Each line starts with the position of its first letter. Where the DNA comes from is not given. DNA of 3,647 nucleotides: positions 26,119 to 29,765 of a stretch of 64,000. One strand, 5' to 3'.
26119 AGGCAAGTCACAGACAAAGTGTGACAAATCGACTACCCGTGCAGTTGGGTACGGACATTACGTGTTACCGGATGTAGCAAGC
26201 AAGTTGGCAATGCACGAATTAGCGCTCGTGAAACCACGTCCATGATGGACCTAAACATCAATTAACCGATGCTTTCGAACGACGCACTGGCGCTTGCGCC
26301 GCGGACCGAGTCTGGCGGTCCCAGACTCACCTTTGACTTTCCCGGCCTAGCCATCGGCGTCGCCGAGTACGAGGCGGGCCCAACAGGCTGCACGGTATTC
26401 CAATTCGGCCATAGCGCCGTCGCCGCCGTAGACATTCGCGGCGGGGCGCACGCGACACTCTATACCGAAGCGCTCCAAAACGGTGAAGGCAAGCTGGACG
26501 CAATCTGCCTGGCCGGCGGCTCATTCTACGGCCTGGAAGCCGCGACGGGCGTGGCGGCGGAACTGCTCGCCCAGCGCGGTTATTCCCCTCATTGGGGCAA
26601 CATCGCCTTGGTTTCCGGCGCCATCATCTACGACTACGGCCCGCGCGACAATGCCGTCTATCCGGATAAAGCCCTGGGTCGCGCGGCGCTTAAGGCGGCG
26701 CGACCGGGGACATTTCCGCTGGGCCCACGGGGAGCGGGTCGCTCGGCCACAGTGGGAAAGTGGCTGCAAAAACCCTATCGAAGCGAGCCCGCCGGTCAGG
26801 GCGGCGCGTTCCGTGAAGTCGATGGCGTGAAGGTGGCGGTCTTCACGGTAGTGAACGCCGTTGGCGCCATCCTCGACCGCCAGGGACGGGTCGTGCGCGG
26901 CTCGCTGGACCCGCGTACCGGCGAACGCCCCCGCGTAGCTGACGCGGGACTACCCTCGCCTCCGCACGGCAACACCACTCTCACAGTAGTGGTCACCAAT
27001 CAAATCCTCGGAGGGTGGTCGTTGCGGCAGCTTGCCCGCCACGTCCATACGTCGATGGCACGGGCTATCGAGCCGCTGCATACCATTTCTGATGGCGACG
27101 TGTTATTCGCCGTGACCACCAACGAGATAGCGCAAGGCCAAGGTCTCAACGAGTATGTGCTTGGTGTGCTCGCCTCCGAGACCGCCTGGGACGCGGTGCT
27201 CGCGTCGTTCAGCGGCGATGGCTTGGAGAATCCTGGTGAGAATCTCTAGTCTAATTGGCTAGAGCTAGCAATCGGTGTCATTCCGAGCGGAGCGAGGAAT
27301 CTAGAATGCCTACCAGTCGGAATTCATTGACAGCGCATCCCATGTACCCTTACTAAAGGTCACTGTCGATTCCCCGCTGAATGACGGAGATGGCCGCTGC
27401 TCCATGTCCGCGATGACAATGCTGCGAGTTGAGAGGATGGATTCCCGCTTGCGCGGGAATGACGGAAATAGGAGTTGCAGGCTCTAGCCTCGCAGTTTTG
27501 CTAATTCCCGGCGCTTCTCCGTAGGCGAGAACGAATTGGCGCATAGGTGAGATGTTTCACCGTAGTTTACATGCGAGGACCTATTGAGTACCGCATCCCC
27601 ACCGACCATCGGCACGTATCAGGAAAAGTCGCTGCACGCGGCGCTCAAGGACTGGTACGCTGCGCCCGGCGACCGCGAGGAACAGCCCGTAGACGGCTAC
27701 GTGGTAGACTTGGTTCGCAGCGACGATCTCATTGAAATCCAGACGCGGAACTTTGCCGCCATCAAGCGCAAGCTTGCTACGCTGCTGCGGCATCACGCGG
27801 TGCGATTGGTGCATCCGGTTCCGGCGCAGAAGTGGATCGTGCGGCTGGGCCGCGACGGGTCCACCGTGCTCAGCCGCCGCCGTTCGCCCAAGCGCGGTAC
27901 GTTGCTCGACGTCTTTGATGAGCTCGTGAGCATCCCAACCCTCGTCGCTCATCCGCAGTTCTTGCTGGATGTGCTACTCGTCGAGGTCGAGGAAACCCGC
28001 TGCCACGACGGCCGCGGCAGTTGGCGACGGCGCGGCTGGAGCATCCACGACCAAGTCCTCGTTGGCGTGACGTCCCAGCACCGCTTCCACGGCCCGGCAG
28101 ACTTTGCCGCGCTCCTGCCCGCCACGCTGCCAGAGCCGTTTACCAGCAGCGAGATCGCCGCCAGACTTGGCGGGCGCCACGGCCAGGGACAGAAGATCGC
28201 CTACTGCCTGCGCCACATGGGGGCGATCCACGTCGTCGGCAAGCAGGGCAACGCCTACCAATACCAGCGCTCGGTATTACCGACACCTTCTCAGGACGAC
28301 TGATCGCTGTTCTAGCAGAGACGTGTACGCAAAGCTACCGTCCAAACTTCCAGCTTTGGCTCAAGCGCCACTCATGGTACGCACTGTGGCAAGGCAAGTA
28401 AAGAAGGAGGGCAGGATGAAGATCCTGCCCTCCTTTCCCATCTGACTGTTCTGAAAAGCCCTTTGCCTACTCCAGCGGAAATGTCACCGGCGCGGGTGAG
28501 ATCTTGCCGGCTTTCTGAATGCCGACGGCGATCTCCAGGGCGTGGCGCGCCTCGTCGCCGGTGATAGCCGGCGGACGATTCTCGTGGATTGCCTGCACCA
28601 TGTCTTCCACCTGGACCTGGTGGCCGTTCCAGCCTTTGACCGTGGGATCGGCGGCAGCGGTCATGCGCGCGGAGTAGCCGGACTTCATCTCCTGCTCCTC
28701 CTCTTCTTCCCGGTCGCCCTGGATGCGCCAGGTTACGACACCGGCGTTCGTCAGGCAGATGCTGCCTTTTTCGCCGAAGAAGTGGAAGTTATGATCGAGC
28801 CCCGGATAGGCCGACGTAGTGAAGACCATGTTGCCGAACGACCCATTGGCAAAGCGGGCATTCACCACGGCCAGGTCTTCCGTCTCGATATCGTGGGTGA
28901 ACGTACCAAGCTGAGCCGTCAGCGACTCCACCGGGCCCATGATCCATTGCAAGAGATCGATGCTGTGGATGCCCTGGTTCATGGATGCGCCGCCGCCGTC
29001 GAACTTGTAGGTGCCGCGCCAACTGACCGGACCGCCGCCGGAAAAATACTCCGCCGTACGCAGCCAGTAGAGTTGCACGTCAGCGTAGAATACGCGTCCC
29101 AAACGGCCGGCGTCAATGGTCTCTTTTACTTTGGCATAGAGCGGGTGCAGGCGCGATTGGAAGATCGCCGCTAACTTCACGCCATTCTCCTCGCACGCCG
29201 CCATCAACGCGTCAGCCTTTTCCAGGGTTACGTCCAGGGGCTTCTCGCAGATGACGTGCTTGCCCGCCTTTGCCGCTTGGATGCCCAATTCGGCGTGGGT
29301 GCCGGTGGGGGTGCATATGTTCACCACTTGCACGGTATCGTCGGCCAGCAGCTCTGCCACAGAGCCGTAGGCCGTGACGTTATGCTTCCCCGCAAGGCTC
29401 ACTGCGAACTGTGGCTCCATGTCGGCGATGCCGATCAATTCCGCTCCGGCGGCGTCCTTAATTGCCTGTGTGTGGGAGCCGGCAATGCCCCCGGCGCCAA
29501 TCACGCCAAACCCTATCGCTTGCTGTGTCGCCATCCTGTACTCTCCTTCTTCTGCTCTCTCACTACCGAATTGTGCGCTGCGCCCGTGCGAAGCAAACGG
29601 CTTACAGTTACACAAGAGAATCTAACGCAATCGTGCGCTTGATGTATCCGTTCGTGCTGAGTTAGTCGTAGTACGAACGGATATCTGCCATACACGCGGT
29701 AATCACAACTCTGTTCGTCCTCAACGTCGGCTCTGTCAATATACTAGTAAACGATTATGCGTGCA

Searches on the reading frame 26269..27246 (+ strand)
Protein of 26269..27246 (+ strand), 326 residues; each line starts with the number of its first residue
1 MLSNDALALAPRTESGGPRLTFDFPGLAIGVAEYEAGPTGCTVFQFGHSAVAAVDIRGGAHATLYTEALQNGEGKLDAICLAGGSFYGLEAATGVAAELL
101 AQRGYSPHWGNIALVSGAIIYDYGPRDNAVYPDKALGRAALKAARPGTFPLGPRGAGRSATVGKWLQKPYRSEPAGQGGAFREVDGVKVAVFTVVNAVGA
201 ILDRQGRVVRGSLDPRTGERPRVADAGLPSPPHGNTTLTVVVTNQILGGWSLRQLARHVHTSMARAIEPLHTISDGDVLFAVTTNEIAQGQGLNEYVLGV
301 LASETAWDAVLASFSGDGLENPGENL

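Call 13: search_protein_families(library=pfam, proteins=[window:26269-27246:+], max_evalue=0.001)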
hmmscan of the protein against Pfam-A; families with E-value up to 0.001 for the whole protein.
window:26269-27246:+ (326 aa): 1 family
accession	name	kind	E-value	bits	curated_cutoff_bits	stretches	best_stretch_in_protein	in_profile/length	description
PF03576.19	Peptidase_S58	-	6.7e-21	75.5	23.9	1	23-290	5-263/307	Peptidase family S58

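Call 32: find_homologous_proteins(query=window:26269-27246:+, max_evalue=1e-60)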
Query window:26269-27246:+ (326 aa): 3819 proteins with E <= 1e-60 among 8000 candidates; the best 120 are listed.
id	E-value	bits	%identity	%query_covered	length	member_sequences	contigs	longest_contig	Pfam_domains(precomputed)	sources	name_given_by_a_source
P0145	3.9e-213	724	100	100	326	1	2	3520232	PF03576.20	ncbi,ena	-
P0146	9.3e-191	651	92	97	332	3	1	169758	PF03576.20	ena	-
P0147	1.7e-186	637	90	99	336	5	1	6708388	PF03576.20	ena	-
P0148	1.9e-184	630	91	97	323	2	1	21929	PF03576.20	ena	-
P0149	2.1e-184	630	91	97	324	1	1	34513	PF03576.20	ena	-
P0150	3.1e-184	629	90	98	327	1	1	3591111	PF03576.20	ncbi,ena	-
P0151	8.1e-184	628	91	96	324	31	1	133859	PF03576.20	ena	-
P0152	1.2e-183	628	91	97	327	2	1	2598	PF03576.20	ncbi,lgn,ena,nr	ncbi:MAG: hypothetical protein F4X83_05675 [Chloroflexi bacterium]|nr:hypothetical protein [Chlorofl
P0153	1.4e-183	627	90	97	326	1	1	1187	PF03576.20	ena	-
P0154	2.3e-183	627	90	97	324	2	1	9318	PF03576.20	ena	-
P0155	2.6e-183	626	90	97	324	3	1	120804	PF03576.20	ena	-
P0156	1.5e-182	624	90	96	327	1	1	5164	PF03576.20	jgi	-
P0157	1.8e-182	624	88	99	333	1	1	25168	PF03576.20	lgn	-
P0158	2.0e-182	624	90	97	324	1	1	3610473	PF03576.20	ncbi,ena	-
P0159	2.8e-182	623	90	97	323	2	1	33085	PF03576.20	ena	-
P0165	2.5e-181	620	90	97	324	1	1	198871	PF03576.20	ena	-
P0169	2.4e-180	617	87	99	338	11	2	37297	PF03576.20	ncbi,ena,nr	ncbi:MAG: P1 family peptidase [Chloroflexota bacterium]|nr:P1 family peptidase [Chloroflexota bacter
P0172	9.9e-179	611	88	97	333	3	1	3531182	PF03576.20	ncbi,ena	-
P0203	2.0e-116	407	63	97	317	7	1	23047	PF03576.20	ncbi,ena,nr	ncbi:MAG TPA: P1 family peptidase [Chloroflexota bacterium]|nr:P1 family peptidase [Chloroflexota ba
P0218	2.0e-113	397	64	96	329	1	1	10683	PF03576.20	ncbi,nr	ncbi:MAG TPA: P1 family peptidase [Thermomicrobiales bacterium]|nr:P1 family peptidase [Thermomicrob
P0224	3.7e-113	396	63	98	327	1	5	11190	PF03576.20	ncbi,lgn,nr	ncbi:MAG TPA: P1 family peptidase [Thermomicrobiales bacterium]|nr:P1 family peptidase [Thermomicrob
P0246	3.3e-111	389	61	96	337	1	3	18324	PF03576.20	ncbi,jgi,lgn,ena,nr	ncbi:MAG TPA: P1 family peptidase [Armatimonadota bacterium]|nr:P1 family peptidase [Armatimonadota 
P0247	3.5e-111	389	62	96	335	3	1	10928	PF03576.20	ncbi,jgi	ncbi:MAG TPA: P1 family peptidase [Chloroflexia bacterium]|jgi:L-aminopeptidase/D-esterase-like prot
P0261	3.0e-110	386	60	99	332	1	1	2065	PF03576.20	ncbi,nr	ncbi:MAG: P1 family peptidase [Chloroflexota bacterium]|nr:P1 family peptidase [Chloroflexota bacter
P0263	3.4e-110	386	61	96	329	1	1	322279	PF03576.20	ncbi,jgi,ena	ncbi:MAG TPA: P1 family peptidase [Chloroflexia bacterium]|jgi:L-aminopeptidase/D-esterase-like prot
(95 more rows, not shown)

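Call 33: find_encoding_contigs(protein=P0165, flank=8000, max_places=1)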
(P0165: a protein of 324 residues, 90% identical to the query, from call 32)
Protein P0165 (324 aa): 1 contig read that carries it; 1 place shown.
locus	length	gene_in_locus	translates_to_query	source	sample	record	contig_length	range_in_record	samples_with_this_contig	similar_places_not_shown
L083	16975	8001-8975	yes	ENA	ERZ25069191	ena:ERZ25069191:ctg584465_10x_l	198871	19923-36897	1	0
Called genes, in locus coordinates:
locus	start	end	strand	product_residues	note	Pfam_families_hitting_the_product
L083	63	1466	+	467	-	PF11013:DUF2851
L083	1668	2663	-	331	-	PF01408:GFO_IDH_MocA, PF02894:GFO_IDH_MocA_C, PF22725:GFO_IDH_MocA_C3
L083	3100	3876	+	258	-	PF00977:His_biosynth (faint), PF05690:ThiG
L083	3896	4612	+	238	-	PF02581:TMP-TENI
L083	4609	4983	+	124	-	PF02597:ThiS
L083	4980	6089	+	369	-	PF00890:FAD_binding_2, PF01266:DAO, PF01494:FAD_binding_3 (faint), PF03486:HI0933_like (faint), PF07992:Pyr_redox_2 (faint), PF13450:NAD_binding_8, PF13738:Pyr_redox_3 (faint)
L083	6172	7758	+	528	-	PF13439:Glyco_transf_4 (faint), PF00534:Glycos_transf_1, PF13692:Glyco_trans_1_4, PF13524:Glyco_trans_1_2 (weak)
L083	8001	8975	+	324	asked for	PF03576:Peptidase_S58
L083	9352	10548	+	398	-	PF01408:GFO_IDH_MocA, PF02894:GFO_IDH_MocA_C, PF22725:GFO_IDH_MocA_C3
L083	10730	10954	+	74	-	PF02604:PhdYeFM_antitox (weak)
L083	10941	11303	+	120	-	PF01850:PIN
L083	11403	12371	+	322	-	PF01261:AP_endonuc_2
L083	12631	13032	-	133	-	-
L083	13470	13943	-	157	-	PF01073:3Beta_HSD (weak), PF01370:Epimerase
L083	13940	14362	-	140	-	PF00476:DNA_pol_A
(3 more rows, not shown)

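Call 34: find_encoding_contigs(protein=P0150, flank=8000, max_places=1)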
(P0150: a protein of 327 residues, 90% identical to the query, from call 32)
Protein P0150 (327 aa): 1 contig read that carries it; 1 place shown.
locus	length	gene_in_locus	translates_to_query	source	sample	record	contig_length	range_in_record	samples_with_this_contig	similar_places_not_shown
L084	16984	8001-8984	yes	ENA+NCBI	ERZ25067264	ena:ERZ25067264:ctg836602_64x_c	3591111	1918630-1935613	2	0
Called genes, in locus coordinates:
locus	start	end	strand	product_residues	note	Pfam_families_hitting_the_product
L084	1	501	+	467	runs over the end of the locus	PF11013:DUF2851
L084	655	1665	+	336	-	PF13384:HTH_23 (faint), PF13936:HTH_38, PF13565:HTH_32 (weak), PF00665:rve (weak)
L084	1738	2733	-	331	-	PF01408:GFO_IDH_MocA, PF02894:GFO_IDH_MocA_C, PF22725:GFO_IDH_MocA_C3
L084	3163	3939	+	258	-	PF05690:ThiG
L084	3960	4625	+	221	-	PF02581:TMP-TENI, PF01180:DHO_dh (faint)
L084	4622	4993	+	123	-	PF02597:ThiS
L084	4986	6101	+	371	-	PF00890:FAD_binding_2, PF01266:DAO, PF07992:Pyr_redox_2 (faint), PF13450:NAD_binding_8 (weak)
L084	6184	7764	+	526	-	PF13439:Glyco_transf_4 (faint), PF00534:Glycos_transf_1, PF13692:Glyco_trans_1_4, PF13524:Glyco_trans_1_2 (weak)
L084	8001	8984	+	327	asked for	PF03576:Peptidase_S58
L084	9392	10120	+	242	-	PF26351:DUF8091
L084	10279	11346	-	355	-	PF01408:GFO_IDH_MocA, PF22725:GFO_IDH_MocA_C3, PF02894:GFO_IDH_MocA_C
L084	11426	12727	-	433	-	PF00709:Adenylsucc_synt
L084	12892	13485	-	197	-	PF02600:DsbB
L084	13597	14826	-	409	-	PF00365:PFK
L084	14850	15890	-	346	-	PF22649:Cgl0159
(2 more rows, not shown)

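Call 35: find_encoding_contigs(protein=P0146, flank=8000, max_places=1)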
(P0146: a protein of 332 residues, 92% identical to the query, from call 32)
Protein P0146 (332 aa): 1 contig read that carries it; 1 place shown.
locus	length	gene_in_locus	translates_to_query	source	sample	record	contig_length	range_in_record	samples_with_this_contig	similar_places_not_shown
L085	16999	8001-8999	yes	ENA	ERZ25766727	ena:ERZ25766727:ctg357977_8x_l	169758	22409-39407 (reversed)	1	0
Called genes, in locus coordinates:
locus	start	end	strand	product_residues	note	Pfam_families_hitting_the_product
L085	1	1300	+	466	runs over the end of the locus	PF01547:SBP_bac_1, PF13416:SBP_bac_8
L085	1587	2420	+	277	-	PF11013:DUF2851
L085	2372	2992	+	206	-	PF11013:DUF2851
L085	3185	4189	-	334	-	PF01408:GFO_IDH_MocA, PF02894:GFO_IDH_MocA_C, PF22725:GFO_IDH_MocA_C3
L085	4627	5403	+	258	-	PF00977:His_biosynth (faint), PF04131:NanE (faint), PF05690:ThiG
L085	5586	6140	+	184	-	PF02581:TMP-TENI, PF03060:NMO, PF01180:DHO_dh (faint)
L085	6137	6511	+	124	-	PF02597:ThiS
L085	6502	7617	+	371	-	PF00890:FAD_binding_2, PF01266:DAO, PF01494:FAD_binding_3 (faint), PF03486:HI0933_like (faint), PF07992:Pyr_redox_2 (faint), PF13450:NAD_binding_8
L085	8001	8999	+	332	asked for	PF03576:Peptidase_S58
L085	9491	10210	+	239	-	PF26351:DUF8091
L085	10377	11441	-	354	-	PF01408:GFO_IDH_MocA, PF22725:GFO_IDH_MocA_C3, PF02894:GFO_IDH_MocA_C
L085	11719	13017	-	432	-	PF00709:Adenylsucc_synt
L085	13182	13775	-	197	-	PF02600:DsbB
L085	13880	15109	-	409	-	PF00365:PFK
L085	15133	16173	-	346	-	PF22649:Cgl0159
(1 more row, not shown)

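Call 36: find_encoding_contigs(protein=P0172, flank=8000, max_places=1)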
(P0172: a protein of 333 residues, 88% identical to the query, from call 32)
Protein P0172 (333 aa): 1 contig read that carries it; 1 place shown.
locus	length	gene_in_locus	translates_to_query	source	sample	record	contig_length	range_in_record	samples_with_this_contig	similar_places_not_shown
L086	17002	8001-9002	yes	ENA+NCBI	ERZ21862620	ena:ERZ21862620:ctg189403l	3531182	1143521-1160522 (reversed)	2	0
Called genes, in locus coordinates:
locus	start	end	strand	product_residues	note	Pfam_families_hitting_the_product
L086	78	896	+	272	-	PF04951:Peptidase_M55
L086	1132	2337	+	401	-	PF12228:DUF3604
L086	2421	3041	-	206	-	PF00881:Nitroreductase, PF14512:TM1586_NiRdase (faint), PF00881:Nitroreductase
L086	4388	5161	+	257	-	PF05690:ThiG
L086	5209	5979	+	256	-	PF02581:TMP-TENI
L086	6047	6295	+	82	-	PF02597:ThiS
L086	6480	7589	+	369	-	PF00890:FAD_binding_2 (faint), PF01266:DAO, PF01494:FAD_binding_3 (faint), PF03486:HI0933_like (faint), PF07992:Pyr_redox_2 (faint), PF13450:NAD_binding_8 (weak)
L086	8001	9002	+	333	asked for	PF03576:Peptidase_S58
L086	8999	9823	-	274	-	PF22435:MRM3-like_sub_bind, PF08032:SpoU_sub_bind (weak), PF00588:SpoU_methylase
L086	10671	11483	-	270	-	PF00005:ABC_tran, PF13304:AAA_21 (faint)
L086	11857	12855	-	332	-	PF13379:NMT1_2, PF03180:Lipoprotein_9 (weak), PF09084:NMT1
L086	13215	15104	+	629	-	PF05787:PhoX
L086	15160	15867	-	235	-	PF02441:Flavoprotein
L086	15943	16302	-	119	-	-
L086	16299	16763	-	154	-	PF13274:SocA_Panacea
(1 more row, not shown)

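Call 40: find_encoding_contigs(protein=P0145, flank=5000, max_places=3)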
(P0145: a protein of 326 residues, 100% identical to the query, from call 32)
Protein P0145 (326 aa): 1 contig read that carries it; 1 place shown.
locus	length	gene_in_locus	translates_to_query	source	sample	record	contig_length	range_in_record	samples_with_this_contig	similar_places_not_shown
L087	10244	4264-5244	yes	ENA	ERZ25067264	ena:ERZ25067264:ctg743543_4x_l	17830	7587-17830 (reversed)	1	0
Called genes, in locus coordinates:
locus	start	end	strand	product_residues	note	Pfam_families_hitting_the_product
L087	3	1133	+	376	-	?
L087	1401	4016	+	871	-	PF00930:DPPIV_N (faint), PF26550:Tricorn_2nd (weak), PF26549:Tricorn_N, PF07676:PD40, PF23598:LRR_14, PF25019:LRR_R13L1-DRL21 (faint), PF00560:LRR_1 (faint), PF23598:LRR_14, +2 more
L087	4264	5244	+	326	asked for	PF03576:Peptidase_S58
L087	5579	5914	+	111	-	PF26351:DUF8091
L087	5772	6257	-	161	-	-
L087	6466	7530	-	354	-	PF01408:GFO_IDH_MocA, PF22725:GFO_IDH_MocA_C3, PF02894:GFO_IDH_MocA_C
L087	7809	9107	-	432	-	PF00709:Adenylsucc_synt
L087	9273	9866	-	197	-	PF02600:DsbB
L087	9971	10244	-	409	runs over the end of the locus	PF00365:PFK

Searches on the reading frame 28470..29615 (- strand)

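Call 13: search_protein_families(library=pfam, proteins=[window:28470-29615:-], max_evalue=0.001)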
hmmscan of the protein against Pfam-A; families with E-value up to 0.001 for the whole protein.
window:28470-29615:- (382 aa): 4 families
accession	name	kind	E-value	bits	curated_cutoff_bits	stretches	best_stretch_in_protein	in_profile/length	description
PF22725.1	GFO_IDH_MocA_C3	-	8.8e-29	100.5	27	1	160-286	1-123/124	GFO/IDH/MocA C-terminal domain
PF01408.29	GFO_IDH_MocA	-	3.6e-27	95.9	24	1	35-149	2-117/120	Oxidoreductase family, NAD-binding Rossmann fold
PF02894.22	GFO_IDH_MocA_C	-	1.9e-26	93.6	22.9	1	164-369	1-209/218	Oxidoreductase family, C-terminal alpha/beta domain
PF03447.22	NAD_binding_3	-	7.7e-05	23.8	24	1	40-148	1-113/116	Homoserine dehydrogenase, NAD binding domain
